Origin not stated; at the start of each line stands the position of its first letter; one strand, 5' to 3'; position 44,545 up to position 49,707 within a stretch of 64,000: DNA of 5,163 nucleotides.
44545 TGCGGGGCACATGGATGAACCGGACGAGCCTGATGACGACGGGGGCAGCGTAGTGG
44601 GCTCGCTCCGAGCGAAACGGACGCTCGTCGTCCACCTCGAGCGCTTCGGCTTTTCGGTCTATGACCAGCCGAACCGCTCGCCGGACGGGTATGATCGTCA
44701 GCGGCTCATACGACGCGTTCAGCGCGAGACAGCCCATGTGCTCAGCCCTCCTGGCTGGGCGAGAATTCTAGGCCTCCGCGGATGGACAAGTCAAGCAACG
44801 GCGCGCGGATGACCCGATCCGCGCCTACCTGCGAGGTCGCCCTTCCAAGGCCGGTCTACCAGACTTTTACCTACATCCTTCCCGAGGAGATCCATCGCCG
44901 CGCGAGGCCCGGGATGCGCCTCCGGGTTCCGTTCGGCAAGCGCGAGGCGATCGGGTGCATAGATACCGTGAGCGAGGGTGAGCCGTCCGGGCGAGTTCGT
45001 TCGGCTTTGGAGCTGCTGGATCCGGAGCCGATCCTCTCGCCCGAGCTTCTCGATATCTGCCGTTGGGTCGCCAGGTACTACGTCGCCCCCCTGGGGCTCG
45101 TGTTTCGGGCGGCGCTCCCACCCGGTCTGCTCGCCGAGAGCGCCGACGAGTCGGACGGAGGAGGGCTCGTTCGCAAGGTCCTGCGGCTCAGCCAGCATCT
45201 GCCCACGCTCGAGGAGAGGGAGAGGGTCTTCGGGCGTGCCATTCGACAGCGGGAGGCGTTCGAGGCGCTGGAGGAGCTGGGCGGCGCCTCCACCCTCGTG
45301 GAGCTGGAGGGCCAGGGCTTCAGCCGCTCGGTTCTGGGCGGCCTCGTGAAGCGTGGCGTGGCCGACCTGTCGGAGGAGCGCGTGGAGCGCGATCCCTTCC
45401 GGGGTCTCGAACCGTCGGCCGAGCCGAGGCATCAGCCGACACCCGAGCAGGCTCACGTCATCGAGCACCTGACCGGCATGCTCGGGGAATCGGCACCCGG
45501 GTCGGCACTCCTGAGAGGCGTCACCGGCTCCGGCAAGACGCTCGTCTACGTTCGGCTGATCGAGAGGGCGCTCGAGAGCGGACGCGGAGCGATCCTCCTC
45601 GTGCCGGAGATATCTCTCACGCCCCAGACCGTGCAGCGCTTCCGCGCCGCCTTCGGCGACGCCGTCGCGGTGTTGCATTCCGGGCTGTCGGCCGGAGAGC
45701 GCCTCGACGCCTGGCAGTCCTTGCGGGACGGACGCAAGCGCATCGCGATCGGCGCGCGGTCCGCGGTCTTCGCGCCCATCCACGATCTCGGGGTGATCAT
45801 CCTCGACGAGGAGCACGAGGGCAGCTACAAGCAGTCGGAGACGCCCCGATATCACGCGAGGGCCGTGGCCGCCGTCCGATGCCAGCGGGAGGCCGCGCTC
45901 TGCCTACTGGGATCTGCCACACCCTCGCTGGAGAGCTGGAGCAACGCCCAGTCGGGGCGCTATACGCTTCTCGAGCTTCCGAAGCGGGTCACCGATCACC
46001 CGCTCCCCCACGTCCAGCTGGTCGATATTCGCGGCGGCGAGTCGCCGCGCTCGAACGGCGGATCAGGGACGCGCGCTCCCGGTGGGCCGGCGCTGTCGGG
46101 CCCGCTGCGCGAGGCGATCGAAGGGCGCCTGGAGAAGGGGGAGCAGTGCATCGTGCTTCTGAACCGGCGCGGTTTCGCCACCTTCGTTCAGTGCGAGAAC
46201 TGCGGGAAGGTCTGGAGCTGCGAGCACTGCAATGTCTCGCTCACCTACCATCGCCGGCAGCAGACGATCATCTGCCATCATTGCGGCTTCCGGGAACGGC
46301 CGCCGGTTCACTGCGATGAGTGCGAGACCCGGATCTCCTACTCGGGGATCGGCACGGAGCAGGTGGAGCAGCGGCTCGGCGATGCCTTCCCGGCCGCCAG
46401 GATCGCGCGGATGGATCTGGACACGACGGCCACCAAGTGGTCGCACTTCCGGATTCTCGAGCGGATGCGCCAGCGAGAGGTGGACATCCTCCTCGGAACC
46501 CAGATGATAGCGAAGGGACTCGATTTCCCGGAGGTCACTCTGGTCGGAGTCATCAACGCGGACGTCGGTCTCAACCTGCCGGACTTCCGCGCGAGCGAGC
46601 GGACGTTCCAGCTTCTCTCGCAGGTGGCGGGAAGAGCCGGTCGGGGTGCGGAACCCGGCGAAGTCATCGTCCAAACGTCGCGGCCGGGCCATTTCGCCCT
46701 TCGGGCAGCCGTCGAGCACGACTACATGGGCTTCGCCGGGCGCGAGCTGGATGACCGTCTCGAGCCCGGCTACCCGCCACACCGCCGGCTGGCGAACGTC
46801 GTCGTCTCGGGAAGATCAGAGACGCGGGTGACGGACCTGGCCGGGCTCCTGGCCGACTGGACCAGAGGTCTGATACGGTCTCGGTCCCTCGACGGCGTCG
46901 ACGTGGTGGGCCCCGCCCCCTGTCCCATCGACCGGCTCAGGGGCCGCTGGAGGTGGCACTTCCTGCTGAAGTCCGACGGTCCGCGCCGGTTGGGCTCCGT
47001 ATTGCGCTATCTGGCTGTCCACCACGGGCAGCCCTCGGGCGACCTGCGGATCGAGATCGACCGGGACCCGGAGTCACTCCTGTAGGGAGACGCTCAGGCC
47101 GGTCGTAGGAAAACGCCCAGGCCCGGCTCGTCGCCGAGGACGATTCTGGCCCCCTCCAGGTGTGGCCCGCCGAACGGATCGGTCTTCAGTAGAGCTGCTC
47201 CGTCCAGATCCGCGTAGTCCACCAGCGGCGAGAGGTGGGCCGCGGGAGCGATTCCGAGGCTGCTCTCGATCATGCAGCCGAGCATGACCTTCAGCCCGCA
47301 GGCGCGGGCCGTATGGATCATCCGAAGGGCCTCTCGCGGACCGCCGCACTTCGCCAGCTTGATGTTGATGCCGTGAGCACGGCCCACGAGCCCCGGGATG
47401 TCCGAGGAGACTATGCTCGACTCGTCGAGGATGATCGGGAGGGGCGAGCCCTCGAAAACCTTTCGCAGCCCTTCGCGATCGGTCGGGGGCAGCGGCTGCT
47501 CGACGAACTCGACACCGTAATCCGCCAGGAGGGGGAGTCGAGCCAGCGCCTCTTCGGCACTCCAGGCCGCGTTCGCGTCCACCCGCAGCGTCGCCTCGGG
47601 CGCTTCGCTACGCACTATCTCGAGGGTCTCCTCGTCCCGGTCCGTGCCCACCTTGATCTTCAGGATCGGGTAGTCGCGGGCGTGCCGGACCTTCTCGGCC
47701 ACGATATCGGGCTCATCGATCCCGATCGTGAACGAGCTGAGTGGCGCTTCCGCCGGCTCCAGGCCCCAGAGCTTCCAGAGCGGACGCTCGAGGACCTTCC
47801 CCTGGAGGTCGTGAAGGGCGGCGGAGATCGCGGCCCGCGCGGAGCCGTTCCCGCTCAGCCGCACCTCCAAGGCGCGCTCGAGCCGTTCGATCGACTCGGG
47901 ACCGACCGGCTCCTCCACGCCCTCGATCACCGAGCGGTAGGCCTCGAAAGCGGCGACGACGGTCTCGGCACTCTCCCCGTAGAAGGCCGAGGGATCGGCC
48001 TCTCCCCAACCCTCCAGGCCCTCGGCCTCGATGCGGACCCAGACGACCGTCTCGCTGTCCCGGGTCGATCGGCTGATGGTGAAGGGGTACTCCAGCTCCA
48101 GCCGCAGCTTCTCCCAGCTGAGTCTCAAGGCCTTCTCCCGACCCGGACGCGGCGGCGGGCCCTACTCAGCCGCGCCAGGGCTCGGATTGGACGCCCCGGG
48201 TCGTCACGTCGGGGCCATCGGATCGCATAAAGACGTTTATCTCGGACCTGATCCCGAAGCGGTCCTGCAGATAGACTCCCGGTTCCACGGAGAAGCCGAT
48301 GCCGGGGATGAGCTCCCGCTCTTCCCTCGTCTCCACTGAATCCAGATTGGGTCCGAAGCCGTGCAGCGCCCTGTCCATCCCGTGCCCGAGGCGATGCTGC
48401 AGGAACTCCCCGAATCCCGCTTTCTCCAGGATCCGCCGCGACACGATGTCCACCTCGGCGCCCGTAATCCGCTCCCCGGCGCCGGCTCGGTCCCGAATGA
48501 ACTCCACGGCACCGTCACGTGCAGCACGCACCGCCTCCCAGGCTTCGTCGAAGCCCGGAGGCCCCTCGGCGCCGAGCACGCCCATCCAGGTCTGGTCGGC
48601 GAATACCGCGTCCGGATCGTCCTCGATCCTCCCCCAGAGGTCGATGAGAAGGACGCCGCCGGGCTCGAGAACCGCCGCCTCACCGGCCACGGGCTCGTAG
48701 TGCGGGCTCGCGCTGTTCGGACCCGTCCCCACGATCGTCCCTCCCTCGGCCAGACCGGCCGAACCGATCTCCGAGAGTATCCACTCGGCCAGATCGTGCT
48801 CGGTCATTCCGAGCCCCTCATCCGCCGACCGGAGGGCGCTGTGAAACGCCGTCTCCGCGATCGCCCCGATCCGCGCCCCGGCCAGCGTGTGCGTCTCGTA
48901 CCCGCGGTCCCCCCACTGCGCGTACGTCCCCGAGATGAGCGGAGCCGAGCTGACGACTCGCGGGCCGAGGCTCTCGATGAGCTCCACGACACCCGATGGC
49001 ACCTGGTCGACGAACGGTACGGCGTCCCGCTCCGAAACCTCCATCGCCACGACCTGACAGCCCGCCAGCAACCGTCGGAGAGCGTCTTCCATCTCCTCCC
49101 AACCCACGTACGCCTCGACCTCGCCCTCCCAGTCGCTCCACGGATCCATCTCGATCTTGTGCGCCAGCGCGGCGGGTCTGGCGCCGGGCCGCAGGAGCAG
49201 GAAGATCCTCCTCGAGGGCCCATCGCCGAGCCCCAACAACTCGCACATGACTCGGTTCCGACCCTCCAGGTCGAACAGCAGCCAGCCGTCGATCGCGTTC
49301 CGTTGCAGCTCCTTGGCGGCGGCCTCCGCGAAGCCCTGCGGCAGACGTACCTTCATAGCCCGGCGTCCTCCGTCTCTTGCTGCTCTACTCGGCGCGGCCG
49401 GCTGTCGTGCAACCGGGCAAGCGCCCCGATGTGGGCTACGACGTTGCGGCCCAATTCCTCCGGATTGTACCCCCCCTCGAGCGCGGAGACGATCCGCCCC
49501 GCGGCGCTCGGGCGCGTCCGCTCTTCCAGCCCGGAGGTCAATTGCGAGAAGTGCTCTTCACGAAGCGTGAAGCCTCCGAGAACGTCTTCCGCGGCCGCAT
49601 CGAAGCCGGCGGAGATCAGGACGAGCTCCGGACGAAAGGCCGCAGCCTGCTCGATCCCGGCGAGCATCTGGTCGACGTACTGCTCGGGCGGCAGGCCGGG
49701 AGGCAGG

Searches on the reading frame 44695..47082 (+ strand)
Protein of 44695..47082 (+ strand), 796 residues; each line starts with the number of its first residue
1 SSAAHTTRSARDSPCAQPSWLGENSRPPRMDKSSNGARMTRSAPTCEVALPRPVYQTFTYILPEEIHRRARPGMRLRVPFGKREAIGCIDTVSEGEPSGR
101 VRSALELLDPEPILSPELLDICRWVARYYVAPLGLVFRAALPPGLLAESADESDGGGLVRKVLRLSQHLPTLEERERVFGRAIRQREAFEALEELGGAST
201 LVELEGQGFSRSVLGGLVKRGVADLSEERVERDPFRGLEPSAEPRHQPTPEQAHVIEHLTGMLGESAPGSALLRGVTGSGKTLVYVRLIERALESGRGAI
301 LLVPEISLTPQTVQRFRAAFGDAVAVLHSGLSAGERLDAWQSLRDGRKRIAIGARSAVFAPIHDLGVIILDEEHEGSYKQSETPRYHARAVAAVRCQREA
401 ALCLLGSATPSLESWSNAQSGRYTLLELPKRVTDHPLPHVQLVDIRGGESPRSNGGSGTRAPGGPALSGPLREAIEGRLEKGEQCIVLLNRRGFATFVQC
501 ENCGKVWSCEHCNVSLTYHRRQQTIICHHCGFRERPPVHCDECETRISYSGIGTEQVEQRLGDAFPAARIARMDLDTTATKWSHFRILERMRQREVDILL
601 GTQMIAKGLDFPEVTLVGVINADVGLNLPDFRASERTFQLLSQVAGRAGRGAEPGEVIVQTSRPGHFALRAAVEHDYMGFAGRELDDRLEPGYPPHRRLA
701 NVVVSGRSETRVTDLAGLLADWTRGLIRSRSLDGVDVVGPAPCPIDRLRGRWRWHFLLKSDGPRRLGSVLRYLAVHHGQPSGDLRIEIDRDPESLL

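Call 33: search_protein_families(library=pfam, proteins=[window:44695-47082:+], max_evalue=0.0001)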
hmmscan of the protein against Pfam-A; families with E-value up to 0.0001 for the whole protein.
window:44695-47082:+ (796 aa): 6 families
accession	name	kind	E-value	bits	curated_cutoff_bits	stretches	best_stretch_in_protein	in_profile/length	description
PF17764.6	PriA_3primeBD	-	2.1e-25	88.8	22.7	1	47-142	1-96/96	3'DNA-binding domain (3'BD)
PF18074.6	PriA_C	-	4.3e-17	63.1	26.9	1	695-792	1-95/95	Primosomal protein N C-terminal domain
PF00270.35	DEAD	-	2.2e-16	60.5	26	1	249-411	1-161/167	DEAD/DEAH box helicase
PF04851.21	ResIII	-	3.7e-14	53.4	22.5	1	247-411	3-163/164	Type III restriction enzyme, res subunit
PF18319.7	Zn_ribbon_PriA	-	2.3e-10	40.7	26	1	509-535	1-27/27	PriA DNA helicase Cys-rich region (CRR) domain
PF00271.37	Helicase_C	-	2.9e-10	40.8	23.5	1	584-650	54-108/110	Helicase conserved C-terminal domain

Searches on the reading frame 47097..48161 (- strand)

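Call 33: search_protein_families(library=pfam, proteins=[window:47097-48161:-], max_evalue=0.0001)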
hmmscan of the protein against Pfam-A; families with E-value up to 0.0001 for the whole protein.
window:47097-48161:- (355 aa): 2 families
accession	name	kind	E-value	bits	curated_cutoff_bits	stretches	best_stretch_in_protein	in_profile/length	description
PF13378.12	MR_MLE_C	-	6.7e-36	124.5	29.4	1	155-353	6-216/219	Enolase C-terminal domain-like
PF02746.21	MR_MLE_N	-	4.7e-16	59.5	22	1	23-133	13-117/117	Mandelate racemase / muconate lactonizing enzyme, N-terminal domain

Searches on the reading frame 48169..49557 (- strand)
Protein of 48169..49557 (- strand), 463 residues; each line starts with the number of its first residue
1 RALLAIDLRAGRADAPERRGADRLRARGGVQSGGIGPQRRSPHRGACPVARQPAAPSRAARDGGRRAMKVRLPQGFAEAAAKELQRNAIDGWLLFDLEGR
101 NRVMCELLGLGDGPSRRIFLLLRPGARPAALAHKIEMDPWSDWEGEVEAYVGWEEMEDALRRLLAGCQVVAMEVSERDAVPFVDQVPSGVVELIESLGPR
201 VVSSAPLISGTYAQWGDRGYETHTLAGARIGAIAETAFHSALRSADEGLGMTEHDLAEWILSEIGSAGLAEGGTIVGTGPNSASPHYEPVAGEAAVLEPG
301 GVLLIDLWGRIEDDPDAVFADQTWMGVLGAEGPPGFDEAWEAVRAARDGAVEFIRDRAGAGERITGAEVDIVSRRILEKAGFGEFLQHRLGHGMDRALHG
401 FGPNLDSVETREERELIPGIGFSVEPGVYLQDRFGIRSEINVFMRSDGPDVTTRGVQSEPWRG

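Call 33: search_protein_families(library=pfam, proteins=[window:48169-49557:-], max_evalue=0.0001)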
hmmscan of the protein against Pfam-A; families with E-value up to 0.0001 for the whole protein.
window:48169-49557:- (463 aa): 1 family
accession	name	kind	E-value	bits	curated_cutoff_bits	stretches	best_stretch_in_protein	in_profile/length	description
PF00557.29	Peptidase_M24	-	4.3e-32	112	23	1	230-444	6-206/208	Metallopeptidase family M24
